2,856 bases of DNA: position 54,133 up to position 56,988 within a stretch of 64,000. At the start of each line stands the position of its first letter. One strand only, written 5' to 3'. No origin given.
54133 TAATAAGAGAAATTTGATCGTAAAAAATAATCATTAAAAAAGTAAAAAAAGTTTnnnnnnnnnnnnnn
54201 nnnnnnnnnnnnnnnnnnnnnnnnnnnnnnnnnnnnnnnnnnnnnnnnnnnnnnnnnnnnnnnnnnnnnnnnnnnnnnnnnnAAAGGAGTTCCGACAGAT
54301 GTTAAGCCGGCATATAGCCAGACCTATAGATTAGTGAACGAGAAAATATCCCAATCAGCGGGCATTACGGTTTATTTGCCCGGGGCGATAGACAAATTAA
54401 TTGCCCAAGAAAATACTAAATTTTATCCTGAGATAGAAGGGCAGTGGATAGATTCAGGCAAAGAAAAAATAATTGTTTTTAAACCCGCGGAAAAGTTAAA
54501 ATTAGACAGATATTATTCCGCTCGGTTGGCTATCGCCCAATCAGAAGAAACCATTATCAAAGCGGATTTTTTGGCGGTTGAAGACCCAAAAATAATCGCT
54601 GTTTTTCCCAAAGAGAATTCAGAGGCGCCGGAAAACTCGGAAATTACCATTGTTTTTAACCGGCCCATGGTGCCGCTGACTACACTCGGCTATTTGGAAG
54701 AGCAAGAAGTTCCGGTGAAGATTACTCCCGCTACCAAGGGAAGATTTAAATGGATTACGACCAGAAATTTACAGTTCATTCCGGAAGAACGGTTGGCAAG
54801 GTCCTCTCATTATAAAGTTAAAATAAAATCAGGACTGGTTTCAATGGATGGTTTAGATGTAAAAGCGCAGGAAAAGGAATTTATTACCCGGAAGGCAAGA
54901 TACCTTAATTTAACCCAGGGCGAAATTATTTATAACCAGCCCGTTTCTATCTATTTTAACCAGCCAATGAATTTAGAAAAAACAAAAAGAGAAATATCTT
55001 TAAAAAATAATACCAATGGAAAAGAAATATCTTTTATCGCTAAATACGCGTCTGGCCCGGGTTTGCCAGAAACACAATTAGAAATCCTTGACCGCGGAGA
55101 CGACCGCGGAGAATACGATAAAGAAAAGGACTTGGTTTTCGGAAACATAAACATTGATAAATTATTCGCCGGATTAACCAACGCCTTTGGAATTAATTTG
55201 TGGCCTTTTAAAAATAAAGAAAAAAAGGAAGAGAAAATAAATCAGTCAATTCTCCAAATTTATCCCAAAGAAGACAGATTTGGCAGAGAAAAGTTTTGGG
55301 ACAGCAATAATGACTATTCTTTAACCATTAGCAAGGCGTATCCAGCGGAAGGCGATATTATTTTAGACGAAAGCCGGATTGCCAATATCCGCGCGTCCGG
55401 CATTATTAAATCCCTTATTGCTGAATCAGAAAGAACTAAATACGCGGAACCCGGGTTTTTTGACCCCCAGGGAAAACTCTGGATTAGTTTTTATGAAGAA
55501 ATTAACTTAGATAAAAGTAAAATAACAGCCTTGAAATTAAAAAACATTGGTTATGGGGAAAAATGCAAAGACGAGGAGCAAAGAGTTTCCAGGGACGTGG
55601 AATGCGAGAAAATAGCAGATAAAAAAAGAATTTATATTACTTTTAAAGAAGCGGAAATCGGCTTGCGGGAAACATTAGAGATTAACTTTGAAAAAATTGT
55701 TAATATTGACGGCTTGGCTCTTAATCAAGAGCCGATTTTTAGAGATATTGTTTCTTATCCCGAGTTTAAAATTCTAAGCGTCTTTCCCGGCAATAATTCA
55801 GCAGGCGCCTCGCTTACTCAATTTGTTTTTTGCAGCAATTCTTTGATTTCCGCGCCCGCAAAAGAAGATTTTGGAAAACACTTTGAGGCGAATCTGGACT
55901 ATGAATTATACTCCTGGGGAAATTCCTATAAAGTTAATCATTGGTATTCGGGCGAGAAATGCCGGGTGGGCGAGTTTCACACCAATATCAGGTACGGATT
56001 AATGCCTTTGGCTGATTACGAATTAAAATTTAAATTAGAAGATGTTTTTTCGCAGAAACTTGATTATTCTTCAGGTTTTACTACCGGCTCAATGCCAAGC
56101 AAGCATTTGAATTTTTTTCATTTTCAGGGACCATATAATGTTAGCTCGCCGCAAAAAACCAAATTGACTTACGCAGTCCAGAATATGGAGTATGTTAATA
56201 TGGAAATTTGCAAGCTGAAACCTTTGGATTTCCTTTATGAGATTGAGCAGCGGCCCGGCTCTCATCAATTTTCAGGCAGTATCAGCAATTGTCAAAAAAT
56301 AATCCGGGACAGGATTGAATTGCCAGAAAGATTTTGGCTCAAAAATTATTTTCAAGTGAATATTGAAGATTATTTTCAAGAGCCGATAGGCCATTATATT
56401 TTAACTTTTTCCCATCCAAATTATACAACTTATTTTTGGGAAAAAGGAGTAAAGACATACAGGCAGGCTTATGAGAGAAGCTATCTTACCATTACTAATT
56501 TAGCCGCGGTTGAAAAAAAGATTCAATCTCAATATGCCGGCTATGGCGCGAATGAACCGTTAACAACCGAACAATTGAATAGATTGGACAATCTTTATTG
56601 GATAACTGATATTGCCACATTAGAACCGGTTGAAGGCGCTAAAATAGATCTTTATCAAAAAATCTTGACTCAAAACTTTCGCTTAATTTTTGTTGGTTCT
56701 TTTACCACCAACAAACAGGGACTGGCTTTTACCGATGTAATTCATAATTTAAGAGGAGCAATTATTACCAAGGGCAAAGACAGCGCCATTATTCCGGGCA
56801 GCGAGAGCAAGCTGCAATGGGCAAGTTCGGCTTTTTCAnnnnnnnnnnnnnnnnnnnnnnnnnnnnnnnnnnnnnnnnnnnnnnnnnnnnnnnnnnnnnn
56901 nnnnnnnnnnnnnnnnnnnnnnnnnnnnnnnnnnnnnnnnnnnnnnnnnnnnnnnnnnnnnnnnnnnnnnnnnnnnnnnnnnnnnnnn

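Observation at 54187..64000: Thioester-competent alpha-2-macroglobulin + PD40 propeller + convergent PBP1C in a CPR-like, TM-anchored format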

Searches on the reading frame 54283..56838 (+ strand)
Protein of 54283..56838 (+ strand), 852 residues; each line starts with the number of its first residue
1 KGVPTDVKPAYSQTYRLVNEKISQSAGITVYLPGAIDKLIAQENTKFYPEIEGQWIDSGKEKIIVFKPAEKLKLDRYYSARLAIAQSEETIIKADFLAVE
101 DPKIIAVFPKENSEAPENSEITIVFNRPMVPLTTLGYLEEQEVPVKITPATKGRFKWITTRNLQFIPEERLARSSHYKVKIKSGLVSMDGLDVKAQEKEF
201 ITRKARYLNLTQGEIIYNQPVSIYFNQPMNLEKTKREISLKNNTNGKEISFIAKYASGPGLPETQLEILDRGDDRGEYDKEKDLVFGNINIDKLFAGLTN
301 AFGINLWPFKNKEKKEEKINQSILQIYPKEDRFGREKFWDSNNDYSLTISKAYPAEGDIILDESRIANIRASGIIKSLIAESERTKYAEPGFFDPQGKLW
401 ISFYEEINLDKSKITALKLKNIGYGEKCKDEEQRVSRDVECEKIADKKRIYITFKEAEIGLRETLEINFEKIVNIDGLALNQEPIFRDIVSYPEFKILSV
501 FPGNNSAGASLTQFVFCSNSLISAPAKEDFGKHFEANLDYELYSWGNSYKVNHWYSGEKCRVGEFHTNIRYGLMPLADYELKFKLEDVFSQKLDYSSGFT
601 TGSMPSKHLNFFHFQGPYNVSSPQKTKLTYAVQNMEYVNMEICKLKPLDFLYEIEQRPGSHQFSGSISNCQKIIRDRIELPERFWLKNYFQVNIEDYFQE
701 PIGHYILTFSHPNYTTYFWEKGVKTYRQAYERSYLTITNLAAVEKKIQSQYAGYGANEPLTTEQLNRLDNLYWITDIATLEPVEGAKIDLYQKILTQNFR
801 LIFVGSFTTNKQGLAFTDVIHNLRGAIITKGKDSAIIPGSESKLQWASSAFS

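Call 92: search_protein_families(library=pfam, proteins=[window:54283-56838:+], max_evalue=1)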
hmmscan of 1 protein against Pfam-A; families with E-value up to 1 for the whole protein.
window:54283-56838:+ (852 aa): 2 families
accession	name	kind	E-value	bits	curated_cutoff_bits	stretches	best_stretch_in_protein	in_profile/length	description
PF13205.12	Big_5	-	8.1e-11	43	23.6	1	100-191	3-93/105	Bacterial Ig-like domain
PF17964.7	Big_10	-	0.03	15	22.9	1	67-180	44-157/164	Bacterial Ig domain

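Call 93: search_protein_representatives(protein=window:54283-56826:+)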
Query: 848 residues. Proteins with E-value up to 0.001 (for the whole library): 1581; up to 1e-10: 277; up to 1e-30: 110. The best 150 are listed.
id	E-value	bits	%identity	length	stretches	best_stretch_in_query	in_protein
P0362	0.0e+00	1117.6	62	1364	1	7-847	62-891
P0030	1.5e-296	1002.4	56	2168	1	6-848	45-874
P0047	1.8e-294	995.5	57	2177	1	9-848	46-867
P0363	7.3e-278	940.6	53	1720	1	6-846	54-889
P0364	6.1e-250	848.2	51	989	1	9-843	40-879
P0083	1.2e-249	847.2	50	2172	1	8-846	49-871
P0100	5.4e-203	692.9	44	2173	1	9-847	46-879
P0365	2.0e-199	681.1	45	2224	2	314-848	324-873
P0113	3.8e-196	670.3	45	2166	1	9-848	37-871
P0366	6.1e-182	623.3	45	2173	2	311-848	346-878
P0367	2.2e-178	611.5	42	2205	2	311-836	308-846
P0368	1.6e-177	608.7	41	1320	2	315-847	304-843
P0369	3.6e-176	604.2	42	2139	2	309-847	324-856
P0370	3.6e-174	597.6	42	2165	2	315-845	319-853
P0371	3.3e-172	591.1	42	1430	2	307-846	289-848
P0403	9.6e-131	453.9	34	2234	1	14-847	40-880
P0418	8.2e-106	371.5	37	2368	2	321-840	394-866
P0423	4.3e-93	329.4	31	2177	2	312-794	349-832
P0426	6.9e-88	312.2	30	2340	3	607-838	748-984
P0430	7.5e-75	269.1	29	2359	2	314-847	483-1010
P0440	7.9e-66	239.2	31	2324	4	339-751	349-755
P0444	1.3e-58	215.3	27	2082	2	316-846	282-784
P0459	1.8e-35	138.8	28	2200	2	15-256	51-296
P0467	1.5e-30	122.5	24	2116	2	322-652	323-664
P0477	1.2e-22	96.4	26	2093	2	328-709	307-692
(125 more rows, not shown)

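Call 94: list_cluster_members(proteins=[P0403, P0418, P0423, P0426, P0430, P0440, P0444, P0459, P0467, P0477])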
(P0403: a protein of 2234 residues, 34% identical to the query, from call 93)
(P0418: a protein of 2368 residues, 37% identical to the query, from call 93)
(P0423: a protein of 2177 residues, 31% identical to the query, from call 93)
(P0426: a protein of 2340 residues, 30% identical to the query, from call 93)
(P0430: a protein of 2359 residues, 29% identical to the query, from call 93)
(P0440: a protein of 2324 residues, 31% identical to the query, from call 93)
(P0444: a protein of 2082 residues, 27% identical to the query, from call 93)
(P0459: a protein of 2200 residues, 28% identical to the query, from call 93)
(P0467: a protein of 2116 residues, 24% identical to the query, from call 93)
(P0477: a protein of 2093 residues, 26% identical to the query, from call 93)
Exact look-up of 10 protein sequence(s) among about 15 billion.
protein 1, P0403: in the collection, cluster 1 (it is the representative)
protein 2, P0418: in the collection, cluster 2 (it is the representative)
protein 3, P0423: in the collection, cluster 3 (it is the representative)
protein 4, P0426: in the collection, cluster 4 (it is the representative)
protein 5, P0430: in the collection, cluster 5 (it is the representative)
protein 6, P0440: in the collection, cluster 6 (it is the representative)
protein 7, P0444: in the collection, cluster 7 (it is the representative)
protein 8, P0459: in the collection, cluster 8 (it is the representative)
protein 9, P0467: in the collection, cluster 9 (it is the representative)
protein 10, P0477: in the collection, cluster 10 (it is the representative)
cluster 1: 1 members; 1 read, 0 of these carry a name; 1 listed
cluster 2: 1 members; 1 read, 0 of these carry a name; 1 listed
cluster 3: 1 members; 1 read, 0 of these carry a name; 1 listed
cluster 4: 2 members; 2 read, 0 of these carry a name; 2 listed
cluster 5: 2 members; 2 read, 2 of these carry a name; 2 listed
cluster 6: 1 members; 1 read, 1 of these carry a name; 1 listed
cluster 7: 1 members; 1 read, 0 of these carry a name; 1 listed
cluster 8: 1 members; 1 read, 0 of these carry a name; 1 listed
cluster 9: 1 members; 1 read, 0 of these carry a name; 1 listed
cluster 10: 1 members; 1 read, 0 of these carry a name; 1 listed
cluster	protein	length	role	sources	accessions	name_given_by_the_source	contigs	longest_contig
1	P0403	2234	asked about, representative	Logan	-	-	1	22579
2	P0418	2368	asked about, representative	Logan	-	-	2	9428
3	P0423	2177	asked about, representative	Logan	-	-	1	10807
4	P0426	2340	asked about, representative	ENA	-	-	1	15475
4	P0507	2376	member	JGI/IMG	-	-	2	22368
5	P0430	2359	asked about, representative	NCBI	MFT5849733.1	MAG: hypothetical protein ACI9H6_000548 [Patiriisocius sp.]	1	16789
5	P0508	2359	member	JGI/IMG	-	uncharacterized protein YfaS (alpha-2-macroglobulin family)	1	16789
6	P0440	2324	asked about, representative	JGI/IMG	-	hypothetical protein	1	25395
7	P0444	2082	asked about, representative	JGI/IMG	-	-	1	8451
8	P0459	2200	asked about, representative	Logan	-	-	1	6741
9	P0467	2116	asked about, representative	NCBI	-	-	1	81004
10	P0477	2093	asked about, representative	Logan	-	-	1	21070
